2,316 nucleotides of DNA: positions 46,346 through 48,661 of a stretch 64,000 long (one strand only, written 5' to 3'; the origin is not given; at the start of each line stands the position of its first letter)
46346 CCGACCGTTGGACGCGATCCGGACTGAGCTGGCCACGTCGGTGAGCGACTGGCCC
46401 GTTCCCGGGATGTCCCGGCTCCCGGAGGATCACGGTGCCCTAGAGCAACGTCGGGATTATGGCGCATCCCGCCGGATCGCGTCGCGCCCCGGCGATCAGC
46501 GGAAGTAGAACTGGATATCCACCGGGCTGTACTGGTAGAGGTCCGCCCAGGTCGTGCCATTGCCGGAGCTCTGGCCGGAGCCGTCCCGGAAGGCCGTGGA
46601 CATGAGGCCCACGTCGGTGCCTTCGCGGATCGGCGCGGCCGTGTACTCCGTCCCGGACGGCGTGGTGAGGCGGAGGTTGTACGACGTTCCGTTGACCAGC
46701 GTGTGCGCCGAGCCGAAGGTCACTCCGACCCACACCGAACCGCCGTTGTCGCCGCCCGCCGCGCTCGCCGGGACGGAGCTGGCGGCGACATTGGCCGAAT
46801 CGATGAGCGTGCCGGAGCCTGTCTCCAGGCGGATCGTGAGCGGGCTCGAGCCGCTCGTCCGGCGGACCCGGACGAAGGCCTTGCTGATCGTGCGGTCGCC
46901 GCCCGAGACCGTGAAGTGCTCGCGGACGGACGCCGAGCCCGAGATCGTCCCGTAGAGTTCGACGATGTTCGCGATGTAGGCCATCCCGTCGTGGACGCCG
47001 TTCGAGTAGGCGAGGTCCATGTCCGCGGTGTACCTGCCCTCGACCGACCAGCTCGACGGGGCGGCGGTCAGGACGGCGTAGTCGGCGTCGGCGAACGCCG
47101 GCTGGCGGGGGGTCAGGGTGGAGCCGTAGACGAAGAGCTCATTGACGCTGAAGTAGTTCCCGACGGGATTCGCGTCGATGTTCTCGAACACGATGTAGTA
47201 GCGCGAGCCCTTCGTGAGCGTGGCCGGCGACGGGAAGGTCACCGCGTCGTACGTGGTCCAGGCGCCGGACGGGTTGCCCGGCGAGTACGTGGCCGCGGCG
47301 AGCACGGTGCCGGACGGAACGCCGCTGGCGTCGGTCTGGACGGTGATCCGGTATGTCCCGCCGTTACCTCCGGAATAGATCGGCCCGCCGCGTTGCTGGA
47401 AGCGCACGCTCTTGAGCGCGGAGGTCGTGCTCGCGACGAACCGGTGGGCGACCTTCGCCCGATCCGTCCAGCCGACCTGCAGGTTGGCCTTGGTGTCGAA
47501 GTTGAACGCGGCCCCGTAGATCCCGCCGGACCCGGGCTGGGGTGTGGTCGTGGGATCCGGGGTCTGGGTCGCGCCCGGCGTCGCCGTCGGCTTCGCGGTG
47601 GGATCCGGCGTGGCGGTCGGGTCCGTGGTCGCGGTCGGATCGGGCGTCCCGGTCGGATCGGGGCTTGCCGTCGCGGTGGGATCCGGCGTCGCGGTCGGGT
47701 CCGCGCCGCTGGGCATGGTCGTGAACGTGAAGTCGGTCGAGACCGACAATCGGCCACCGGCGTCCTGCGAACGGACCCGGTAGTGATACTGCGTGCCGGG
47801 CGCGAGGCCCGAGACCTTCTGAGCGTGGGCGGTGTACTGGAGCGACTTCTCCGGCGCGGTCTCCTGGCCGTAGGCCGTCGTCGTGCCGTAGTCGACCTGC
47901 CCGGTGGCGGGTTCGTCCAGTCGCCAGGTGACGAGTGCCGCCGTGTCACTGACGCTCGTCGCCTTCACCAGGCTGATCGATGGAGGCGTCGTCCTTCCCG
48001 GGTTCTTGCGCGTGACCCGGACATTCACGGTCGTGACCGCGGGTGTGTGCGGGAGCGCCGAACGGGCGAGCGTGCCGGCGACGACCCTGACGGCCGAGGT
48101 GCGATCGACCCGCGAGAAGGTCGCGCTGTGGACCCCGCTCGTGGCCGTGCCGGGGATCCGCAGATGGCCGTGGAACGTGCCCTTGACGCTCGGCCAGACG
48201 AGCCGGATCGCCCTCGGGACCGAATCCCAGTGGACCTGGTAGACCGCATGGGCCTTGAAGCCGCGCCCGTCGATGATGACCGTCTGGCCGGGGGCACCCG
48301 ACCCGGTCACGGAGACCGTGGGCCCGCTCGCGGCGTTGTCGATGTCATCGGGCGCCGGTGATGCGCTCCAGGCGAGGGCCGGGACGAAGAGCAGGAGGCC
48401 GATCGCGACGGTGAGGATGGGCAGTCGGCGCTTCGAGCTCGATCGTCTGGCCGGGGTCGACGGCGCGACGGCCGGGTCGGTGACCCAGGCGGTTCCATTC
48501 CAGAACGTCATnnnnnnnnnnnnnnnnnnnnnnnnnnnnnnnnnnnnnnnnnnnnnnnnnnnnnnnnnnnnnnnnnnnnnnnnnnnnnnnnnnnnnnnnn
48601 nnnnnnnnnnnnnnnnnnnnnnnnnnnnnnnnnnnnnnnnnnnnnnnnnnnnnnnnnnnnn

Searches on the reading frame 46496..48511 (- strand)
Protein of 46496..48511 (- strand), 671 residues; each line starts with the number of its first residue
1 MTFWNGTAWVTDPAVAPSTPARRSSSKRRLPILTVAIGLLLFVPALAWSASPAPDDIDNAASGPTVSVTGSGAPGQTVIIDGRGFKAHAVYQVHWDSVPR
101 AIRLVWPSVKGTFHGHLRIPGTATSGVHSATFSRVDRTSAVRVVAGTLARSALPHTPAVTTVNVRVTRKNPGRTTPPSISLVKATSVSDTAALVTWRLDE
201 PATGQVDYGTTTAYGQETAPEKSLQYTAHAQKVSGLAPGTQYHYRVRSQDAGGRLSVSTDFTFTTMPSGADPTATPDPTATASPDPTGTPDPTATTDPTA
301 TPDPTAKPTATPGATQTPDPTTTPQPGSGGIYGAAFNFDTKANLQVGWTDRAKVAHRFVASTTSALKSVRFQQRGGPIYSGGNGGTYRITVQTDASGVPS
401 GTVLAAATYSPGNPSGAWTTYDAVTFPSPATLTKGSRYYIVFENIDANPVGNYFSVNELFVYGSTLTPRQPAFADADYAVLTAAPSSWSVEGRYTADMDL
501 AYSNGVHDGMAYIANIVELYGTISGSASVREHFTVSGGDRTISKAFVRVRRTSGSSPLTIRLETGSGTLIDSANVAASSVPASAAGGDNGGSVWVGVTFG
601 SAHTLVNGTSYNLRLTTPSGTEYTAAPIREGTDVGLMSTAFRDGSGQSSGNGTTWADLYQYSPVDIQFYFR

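Call 5: search_protein_families(library=pfam, proteins=[window:46496-48511:-], max_evalue=0.01)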
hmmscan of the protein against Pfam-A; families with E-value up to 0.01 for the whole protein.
window:46496-48511:- (671 aa): 4 families
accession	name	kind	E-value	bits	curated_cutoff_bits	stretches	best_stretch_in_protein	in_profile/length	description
PF16656.11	Pur_ac_phosph_N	-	9.7e-10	39.3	30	1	184-265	8-93/93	Purple acid Phosphatase, N-terminal domain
PF00041.27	fn3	-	3.2e-05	24.5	25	1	178-258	4-78/84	Fibronectin type III domain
PF16655.11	PhoD_N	-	0.00023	22.1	30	1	215-250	46-80/90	PhoD-like phosphatase, N-terminal domain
PF05887.16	Trypan_PARP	-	0.0037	17.7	100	1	268-339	55-124/134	Procyclic acidic repetitive protein (PARP)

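Call 19: find_homologous_proteins(query=window:46496-48511:-)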
Query window:46496-48511:- (671 aa): 157 proteins with E <= 0.001 among 8000 candidates; the best 120 are listed.
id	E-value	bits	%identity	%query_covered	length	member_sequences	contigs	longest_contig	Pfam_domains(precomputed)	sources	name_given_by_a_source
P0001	0.0e+0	1479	100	100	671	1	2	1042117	PF16656.12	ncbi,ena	-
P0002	1.1e-252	859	63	96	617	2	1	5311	PF16656.12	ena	-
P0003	4.4e-232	791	68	74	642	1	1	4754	PF16655.13,PF00041.28,PF16656.12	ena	-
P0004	1.6e-219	749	81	51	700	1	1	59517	PF00041.28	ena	-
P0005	3.4e-219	748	44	5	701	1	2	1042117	-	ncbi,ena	-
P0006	2.2e-218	746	70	74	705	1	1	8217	-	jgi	jgi:hypothetical protein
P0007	7.9e-209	714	68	73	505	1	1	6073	PF16656.12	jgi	jgi:hypothetical protein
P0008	4.7e-199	682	73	51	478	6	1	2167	PF16656.12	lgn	-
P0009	5.0e-156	540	55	37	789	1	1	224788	PF16656.12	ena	-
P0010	2.6e-150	521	53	14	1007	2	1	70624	PF16655.13,PF25059.2,PF00404.25,PF23376.2,PF06486.17,PF25788.3,PF16893.12,PF16794.12,PF28407.1,PF00041.28,PF16656.12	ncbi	-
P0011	1.4e-148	515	66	55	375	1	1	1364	PF16656.12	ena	-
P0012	3.9e-142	494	58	58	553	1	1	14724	-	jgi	jgi:hypothetical protein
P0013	3.6e-141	490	52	73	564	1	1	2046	PF16656.12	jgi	jgi:hypothetical protein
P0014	4.1e-140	487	48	18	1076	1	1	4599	PF16655.13,PF25059.2,PF23376.2,PF25077.2,PF25788.3,PF00041.28,PF16656.12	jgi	jgi:phosphodiesterase/alkaline phosphatase D-like protein/type II secretory pathway pseudopilin PulG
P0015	4.9e-140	487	63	53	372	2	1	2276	-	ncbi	-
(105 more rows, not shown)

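Call 20: find_encoding_contigs(protein=P0001, flank=2000, max_places=3)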
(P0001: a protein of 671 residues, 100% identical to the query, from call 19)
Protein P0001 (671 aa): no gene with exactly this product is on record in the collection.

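Call 21: find_encoding_contigs(protein=P0002, flank=3000, max_places=3)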
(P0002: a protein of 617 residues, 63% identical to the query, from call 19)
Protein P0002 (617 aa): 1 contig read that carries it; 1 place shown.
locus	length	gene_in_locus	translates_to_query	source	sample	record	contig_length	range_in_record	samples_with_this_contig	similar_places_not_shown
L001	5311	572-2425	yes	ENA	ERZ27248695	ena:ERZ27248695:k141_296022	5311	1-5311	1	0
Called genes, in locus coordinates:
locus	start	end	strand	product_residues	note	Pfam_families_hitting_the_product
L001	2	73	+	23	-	?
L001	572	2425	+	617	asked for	PF16656:Pur_ac_phosph_N (weak)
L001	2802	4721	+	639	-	-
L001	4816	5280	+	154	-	PF13579:Glyco_trans_4_4 (weak), PF13439:Glyco_transf_4 (weak)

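Call 22: find_encoding_contigs(protein=P0004, flank=6000, max_places=3)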
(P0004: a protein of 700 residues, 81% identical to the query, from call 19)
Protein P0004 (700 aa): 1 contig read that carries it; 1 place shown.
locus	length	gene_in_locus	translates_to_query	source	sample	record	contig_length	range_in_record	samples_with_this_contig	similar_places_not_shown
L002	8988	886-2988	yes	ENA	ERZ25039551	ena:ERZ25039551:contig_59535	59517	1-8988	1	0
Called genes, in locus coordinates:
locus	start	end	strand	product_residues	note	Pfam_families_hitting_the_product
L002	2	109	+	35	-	?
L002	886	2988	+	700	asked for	PF00041:fn3 (faint)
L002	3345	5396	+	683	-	-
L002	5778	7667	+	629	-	-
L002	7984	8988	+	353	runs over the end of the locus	-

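Call 42: list_cluster_members(proteins=[P0001, P0005])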
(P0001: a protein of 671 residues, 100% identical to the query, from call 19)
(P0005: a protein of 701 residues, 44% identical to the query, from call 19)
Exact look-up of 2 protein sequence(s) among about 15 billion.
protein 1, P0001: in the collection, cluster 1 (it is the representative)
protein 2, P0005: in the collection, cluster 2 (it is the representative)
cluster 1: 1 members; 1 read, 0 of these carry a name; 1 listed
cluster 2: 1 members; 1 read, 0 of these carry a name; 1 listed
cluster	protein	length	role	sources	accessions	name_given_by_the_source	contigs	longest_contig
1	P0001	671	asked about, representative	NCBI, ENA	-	-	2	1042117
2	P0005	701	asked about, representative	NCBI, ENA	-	-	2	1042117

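Call 61: search_protein_families(library=ncbifam, proteins=[window:46496-48511:-], max_evalue=0.01)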
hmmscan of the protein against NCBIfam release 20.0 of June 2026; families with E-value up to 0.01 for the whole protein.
window:46496-48511:- (671 aa): 1 family
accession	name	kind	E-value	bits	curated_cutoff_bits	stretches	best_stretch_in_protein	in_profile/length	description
NF037973.1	metallo_SslE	exception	0.0014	16.1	3000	1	250-344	25-115/1519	lipoprotein metalloprotease SslE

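Call 72: predict_structure(alignment_id=A6)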
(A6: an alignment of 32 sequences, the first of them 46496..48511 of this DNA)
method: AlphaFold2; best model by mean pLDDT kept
length: 671 residues; sequences in the alignment: 32
mean_pLDDT: 74.6   pTM: 0.56
mean pLDDT of the five models: 74.6, 73.5, 73.2, 72.7, 72.1
residues with pLDDT >= 90: 368; 70-90: 61; 50-70: 46; < 50: 196
segments of 3 or more residues with pLDDT < 50: 13-72, 81-114, 132-172, 274-328
pLDDT, mean of each block of 10 residues (from residue 1): 59 41 30 29 28 27 43 50 37 33 31 48 52 36 25 32 41 75 96 96 96 93 92 96 97 92 92 47 36 37 41 38 47 93 85 92 98 87 94 97 97 78 97 98 94 92 73 90 89 94 96 94 98 95 97 98 98 98 89 95 97 98 97 93 97 95 94 94
secondary structure, 60 per line:
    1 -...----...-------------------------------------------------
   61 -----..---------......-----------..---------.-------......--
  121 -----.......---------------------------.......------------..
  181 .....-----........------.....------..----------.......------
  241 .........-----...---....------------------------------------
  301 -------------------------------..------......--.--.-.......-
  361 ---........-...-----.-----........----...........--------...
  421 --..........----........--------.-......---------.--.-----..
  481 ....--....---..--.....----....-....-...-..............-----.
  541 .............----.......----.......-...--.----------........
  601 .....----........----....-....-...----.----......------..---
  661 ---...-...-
elements in order (helices of 4 or more, strands of 3 or more residues): E2-4 E9-11 E77-82 E113-118 E126-132 E160-166 E179-185 E191-198 E205-209 E228-234 E241-249 E255-257 E261-264 E340-345 E353-359 E364-371 E373-375 E387-394 E399-409 E418-420 E423-432 E437-444 E455-460 E479-484 E487-490 E498-502 E507-510 E512-515 E521-534 E540-553 E558-564 E569-575 E593-605 E610-617 E622-625 E627-630 E644-649 E664-666 E668-670

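Call 75: fold_search(model_id=the predicted structure, library=pdb)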
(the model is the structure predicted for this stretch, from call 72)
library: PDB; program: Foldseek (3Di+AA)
matches with E <= 10: 1507; with E <= 0.001: 30
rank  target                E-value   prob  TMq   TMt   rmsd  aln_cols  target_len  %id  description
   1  3w5m                  3.5e-06  0.99  0.12  0.08  22.8       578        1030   10  Crystal Structure of Streptomyces avermitilis alpha-L-rhamnosidase (released 2013-03-20)
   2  9eui_Q                4.4e-06  1.00  0.17  0.13  43.2       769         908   10  Cryo-EM structure of Staphylococcus aureus bacteriophage phi812 baseplate in the post-contraction state - complete (released 2025-04-09)
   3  6xay_A                4.2e-05  0.99  0.11  0.25  27.3       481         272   10  Structure of a fragment of human fibronectin containing the 10th, 11th and 12th type III domains (released 2021-06-09)
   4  6xay_B                6.2e-05  1.00  0.12  0.28  27.2       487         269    9  Structure of a fragment of human fibronectin containing the 10th, 11th and 12th type III domains (released 2021-06-09)
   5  6x3a                  1.1e-04  0.98  0.11  0.22  31.0       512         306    8  Crystal structure of the FN4-FN6 domains of human PTPRD (released 2021-05-26)
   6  8qy6_A                1.4e-04  0.93  0.12  0.13  25.5       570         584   11  Structure of interleukin 6 (gp130 P496L mutant). (released 2024-02-21)
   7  8qy5_A                1.4e-04  0.92  0.13  0.15  30.4       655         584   10  Structure of interleukin 6. (released 2024-02-21)
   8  1tdq_A                1.8e-04  0.99  0.11  0.27  27.7       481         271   11  Structural basis for the interactions between tenascins and the C-type lectin domains from lecticans: evidence for a c (released 2004-08-31)
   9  6xax_B                2.1e-04  0.99  0.11  0.26  27.9       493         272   11  Structure of a fragment of human fibronectin containing the 11th type III domain, extra domain A, and the 12th type II (released 2021-06-09)
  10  1fnh                  2.3e-04  0.98  0.11  0.26  28.8       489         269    9  CRYSTAL STRUCTURE OF HEPARIN AND INTEGRIN BINDING SEGMENT OF HUMAN FIBRONECTIN (released 1999-03-16)
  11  8v2b_C                2.3e-04  0.75  0.12  0.12  34.6       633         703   10  Cryo-EM structure of mouse type II OSM receptor complex: model for full extracellular assembly (released 2024-11-20)
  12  9euj_G                2.7e-04  0.94  0.17  0.14  41.8       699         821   10  Cryo-EM structure of Staphylococcus aureus bacteriophage phi812 baseplate in the post-contraction state - sheath initi (released 2025-04-09)
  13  8q6t_I                3.1e-04  0.66  0.13  0.08  56.0       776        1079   10  Helical reconstruction of the relaxed thick filament from FIB milled left ventricular mouse myofibrils (released 2023-11-01)
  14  6xax_A                3.5e-04  0.97  0.11  0.26  27.2       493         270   10  Structure of a fragment of human fibronectin containing the 11th type III domain, extra domain A, and the 12th type II (released 2021-06-09)
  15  5n47_D                3.7e-04  0.90  0.10  0.22  26.0       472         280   11  Structure of Anticalin N7E in complex with the three-domain fragment Fn7B8 of human oncofetal fibronectin (released 2018-02-14)
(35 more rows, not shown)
